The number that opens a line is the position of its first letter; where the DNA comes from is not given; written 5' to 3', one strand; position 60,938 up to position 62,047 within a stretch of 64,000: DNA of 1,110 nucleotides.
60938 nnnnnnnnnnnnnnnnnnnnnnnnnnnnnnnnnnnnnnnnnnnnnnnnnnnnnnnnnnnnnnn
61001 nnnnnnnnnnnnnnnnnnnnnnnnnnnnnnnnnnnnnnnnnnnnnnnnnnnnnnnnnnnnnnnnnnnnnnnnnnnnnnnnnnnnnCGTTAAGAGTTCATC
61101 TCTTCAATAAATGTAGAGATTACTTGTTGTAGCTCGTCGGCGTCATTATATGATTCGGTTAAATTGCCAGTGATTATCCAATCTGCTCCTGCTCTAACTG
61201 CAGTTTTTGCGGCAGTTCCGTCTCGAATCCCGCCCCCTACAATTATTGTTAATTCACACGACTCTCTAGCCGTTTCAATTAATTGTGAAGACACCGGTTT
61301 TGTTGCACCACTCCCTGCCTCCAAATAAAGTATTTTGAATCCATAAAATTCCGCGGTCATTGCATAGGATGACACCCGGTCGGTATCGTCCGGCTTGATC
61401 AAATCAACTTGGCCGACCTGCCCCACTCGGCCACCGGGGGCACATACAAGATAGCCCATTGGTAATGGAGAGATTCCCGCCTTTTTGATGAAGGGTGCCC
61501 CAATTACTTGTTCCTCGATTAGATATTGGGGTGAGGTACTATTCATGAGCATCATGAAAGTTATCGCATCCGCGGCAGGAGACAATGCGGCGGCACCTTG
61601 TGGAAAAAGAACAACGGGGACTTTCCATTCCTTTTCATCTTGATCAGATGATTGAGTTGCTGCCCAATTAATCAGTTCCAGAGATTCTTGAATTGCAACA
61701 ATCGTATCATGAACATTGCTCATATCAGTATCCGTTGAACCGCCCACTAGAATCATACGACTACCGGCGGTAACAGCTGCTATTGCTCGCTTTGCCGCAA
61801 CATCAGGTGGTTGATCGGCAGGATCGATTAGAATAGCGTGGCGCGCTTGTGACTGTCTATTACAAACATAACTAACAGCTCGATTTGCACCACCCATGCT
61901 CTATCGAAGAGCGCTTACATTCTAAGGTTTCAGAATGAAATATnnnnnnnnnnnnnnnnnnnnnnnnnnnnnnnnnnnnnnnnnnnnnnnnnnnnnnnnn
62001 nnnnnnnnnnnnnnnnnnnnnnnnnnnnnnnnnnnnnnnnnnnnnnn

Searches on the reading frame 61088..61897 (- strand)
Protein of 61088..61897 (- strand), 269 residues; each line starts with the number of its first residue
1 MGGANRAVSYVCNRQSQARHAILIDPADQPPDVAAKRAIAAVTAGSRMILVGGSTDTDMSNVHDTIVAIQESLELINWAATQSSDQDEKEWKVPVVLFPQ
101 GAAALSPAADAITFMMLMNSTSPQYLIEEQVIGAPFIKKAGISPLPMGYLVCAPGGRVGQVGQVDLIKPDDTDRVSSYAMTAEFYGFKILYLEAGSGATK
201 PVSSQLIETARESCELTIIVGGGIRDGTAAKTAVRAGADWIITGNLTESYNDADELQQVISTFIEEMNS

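Call 13: search_protein_families(library=pfam, proteins=[window:61088-61897:-], max_evalue=0.0001)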
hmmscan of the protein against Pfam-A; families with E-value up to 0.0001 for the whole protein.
window:61088-61897:- (269 aa): 2 families
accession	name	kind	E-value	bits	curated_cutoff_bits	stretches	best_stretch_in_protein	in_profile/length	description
PF01884.23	PcrB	-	2.2e-42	145.5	23.9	1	16-258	4-221/226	PcrB family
PF00977.27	His_biosynth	-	2.3e-06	27.7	23.6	1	195-263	53-119/228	Histidine biosynthesis protein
